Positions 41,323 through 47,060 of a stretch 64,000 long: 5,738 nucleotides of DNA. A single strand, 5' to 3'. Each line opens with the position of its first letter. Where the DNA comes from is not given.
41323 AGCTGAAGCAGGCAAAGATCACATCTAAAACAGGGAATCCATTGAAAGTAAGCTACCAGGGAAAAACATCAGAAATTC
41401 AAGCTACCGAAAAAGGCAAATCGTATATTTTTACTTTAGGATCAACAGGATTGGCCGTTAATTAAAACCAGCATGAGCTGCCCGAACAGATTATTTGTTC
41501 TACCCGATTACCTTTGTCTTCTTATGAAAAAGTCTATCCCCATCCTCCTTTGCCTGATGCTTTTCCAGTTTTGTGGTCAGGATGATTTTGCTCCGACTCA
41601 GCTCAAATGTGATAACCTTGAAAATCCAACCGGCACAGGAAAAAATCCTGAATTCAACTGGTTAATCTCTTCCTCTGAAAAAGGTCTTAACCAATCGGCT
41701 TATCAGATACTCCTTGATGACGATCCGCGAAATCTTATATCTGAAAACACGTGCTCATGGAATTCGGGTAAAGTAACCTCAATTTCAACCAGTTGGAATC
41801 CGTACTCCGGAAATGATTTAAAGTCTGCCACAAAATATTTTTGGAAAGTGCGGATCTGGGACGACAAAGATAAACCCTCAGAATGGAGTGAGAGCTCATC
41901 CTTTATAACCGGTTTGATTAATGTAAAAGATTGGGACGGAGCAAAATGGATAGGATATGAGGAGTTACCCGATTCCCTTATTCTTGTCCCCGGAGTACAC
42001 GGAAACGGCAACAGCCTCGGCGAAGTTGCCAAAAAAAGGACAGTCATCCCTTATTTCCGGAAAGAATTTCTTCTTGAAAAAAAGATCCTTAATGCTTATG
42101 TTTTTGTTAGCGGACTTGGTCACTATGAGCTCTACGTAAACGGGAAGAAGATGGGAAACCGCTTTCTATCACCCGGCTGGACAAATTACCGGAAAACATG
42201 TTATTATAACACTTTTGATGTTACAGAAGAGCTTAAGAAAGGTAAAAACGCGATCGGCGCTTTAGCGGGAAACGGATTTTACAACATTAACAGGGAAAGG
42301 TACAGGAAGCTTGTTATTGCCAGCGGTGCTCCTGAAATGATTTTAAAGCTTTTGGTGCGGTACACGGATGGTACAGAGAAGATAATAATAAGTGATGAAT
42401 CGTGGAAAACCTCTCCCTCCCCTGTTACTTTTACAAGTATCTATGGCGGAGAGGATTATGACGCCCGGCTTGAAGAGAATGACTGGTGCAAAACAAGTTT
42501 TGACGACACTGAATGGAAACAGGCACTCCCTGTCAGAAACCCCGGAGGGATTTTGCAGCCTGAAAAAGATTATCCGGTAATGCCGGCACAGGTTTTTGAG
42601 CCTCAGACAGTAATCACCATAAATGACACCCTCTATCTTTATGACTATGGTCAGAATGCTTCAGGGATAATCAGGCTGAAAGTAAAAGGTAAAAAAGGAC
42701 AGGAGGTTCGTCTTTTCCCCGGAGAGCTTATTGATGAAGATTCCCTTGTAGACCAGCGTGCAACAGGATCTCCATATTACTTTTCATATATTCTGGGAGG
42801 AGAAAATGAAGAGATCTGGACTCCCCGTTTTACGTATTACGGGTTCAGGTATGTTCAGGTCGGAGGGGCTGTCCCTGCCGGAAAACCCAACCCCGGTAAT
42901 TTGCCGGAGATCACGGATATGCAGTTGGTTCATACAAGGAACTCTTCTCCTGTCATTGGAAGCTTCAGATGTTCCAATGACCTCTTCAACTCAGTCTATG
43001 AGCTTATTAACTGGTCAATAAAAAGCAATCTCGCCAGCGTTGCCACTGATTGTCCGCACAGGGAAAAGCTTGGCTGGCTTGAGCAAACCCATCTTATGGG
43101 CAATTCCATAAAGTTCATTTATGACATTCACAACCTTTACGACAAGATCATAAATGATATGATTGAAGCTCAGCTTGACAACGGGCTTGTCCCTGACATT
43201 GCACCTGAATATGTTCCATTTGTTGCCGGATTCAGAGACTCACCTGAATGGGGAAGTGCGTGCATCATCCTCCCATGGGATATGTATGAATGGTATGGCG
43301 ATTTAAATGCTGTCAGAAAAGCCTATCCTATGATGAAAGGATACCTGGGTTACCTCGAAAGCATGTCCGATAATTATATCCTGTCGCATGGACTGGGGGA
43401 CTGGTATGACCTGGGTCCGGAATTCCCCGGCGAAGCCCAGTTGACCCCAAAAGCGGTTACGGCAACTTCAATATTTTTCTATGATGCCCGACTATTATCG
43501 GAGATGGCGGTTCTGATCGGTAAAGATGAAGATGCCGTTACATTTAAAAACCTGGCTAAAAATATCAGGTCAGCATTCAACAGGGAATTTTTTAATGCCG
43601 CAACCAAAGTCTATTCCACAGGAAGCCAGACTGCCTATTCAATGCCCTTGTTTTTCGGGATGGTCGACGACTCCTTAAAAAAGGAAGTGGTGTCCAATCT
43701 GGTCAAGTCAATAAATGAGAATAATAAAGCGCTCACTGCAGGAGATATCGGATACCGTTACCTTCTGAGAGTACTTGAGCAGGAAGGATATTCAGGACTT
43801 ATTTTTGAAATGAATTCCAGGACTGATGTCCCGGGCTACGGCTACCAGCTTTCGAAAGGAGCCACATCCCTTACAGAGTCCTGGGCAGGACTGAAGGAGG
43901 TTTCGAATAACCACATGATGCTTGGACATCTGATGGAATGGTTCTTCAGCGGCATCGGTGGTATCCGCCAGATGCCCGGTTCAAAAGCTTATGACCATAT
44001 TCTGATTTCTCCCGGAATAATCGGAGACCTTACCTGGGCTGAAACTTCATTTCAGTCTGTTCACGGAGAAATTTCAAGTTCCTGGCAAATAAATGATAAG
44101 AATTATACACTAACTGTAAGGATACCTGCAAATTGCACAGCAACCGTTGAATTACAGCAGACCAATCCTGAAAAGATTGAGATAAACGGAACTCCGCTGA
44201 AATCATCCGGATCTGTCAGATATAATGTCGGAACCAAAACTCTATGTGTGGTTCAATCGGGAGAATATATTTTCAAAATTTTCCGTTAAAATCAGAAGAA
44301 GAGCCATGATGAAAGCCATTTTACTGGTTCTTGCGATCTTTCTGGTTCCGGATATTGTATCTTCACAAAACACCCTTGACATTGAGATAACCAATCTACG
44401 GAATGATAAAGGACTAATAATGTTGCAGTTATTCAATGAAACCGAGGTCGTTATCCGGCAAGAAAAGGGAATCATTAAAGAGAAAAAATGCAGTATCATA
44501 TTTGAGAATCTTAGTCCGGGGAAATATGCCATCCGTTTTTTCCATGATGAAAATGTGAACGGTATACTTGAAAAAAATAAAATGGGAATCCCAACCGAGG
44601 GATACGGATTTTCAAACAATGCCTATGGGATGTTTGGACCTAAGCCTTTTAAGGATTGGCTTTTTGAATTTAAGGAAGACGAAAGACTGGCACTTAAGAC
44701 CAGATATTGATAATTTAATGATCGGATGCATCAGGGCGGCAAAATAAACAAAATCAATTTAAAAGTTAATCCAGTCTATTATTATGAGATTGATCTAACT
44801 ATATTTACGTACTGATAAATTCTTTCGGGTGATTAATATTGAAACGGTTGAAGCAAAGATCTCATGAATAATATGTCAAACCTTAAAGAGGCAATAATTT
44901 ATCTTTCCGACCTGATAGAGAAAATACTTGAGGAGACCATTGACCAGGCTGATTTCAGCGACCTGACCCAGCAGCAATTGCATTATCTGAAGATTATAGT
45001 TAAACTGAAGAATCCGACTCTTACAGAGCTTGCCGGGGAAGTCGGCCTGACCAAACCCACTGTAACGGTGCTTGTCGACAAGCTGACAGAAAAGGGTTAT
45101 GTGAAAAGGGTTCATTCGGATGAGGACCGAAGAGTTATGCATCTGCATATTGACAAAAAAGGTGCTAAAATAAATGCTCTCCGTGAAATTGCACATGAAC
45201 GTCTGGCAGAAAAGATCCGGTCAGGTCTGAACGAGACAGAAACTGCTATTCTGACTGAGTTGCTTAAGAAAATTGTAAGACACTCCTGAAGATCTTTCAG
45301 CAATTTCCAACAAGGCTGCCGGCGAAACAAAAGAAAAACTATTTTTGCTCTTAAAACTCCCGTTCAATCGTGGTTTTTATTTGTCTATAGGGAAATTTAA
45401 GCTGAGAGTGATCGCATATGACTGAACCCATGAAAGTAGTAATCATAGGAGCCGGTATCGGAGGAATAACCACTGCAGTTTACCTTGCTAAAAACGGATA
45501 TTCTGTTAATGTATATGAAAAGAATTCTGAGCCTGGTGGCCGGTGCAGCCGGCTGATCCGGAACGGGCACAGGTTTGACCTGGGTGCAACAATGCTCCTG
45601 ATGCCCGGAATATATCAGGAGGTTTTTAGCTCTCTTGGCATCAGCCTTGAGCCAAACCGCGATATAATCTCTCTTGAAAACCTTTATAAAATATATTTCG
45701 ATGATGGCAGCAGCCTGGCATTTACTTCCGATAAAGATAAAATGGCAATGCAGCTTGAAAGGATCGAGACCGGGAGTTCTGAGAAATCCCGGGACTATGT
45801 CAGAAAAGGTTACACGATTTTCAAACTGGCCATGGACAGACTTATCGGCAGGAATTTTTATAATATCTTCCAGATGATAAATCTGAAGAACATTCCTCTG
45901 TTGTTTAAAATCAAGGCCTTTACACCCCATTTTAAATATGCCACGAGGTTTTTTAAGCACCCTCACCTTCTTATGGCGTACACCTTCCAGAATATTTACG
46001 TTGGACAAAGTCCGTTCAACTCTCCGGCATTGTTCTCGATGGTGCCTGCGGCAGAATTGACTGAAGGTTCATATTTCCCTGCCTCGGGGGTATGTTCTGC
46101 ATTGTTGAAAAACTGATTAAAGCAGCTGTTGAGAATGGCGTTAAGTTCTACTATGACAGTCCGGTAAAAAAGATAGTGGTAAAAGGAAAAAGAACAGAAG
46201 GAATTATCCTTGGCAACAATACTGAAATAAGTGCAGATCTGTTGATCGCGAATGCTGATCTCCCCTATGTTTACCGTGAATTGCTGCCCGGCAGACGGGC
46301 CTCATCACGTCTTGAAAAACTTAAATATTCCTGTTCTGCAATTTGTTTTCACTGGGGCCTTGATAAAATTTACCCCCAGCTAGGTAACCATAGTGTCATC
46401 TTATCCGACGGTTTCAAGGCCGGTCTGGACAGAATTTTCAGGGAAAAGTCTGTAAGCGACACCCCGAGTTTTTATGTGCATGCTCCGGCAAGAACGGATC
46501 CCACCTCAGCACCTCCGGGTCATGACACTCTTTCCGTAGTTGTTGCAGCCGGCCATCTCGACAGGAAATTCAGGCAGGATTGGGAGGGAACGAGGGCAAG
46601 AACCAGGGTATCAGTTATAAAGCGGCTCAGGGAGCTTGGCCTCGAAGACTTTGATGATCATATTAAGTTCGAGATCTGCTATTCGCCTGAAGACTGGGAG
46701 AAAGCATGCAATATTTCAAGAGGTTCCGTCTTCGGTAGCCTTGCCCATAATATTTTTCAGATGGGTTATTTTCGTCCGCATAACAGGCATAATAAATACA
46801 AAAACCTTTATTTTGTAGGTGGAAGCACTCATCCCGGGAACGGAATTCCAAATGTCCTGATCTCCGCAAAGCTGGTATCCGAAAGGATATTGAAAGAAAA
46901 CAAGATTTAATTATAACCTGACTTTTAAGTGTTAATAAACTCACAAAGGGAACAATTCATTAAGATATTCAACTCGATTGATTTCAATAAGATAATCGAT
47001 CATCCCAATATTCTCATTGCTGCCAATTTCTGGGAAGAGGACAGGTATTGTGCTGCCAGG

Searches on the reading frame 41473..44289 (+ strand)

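Call 76: search_protein_families(library=pfam, proteins=[window:41473-44289:+], max_evalue=0.00001)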
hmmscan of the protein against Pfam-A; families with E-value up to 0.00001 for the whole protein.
window:41473-44289:+ (938 aa): 5 families
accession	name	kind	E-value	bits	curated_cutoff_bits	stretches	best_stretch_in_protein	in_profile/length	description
PF17389.8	Bac_rhamnosid6H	-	1.7e-95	320.7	24.5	1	495-827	3-338/339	Bacterial alpha-L-rhamnosidase 6 hairpin glycosidase domain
PF08531.16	Bac_rhamnosid_N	-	4.8e-55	186.4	25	1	203-370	1-169/172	Alpha-L-rhamnosidase N-terminal domain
PF25788.1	Ig_Rha78A_N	-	9.3e-29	100.2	27.4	1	41-150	1-105/105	Rha78A-like, N-terminal immunoglobulin domain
PF05592.18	Bac_rhamnosid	-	1.3e-22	80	22.2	1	382-468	2-88/102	Bacterial alpha-L-rhamnosidase concanavalin-like domain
PF17390.7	Bac_rhamnosid_C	-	1.4e-17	63.7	22.1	1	830-903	1-72/78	Bacterial alpha-L-rhamnosidase C-terminal domain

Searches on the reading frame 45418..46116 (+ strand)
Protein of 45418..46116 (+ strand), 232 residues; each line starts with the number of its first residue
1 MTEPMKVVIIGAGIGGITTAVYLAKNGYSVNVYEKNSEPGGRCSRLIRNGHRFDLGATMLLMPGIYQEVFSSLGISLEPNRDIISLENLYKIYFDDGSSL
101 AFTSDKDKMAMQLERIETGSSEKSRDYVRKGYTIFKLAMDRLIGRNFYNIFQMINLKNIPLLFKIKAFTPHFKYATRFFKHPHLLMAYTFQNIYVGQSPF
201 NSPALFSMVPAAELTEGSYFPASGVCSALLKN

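Call 76: search_protein_families(library=pfam, proteins=[window:45418-46116:+], max_evalue=0.00001)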
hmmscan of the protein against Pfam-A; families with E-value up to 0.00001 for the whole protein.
window:45418-46116:+ (232 aa): 5 families
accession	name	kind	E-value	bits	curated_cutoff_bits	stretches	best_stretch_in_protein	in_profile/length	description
PF13450.12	NAD_binding_8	-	1.8e-16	60.6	21.9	1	9-71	1-63/68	NAD(P)-binding Rossmann-like domain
PF01266.30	DAO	-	4.8e-10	39.9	27.9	1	6-52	1-52/353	FAD dependent oxidoreductase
PF01593.30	Amino_oxidase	-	1.5e-09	38.1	19.8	1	14-100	1-86/443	Flavin containing amine oxidoreductase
PF07992.20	Pyr_redox_2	-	1.9e-06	28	26.1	1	5-44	1-41/291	Pyridine nucleotide-disulphide oxidoreductase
PF12831.13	FAD_oxidored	-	8.6e-06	25.7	27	0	7-73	2-68/416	FAD dependent oxidoreductase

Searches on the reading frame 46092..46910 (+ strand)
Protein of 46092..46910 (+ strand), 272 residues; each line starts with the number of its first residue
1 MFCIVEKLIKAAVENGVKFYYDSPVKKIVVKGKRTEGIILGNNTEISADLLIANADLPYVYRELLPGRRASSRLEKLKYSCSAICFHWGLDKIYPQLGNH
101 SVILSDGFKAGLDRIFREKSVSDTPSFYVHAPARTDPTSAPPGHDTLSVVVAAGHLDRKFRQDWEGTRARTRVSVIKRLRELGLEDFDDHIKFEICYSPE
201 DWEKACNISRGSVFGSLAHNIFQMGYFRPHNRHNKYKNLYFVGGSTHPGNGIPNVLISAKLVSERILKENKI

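Call 76: search_protein_families(library=pfam, proteins=[window:46092-46910:+], max_evalue=0.00001)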
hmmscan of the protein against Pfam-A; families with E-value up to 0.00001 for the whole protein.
window:46092-46910:+ (272 aa): 1 family
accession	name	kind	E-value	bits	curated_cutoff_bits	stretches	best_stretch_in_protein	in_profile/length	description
PF01593.30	Amino_oxidase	-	9.8e-10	38.7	19.8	1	9-267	211-443/443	Flavin containing amine oxidoreductase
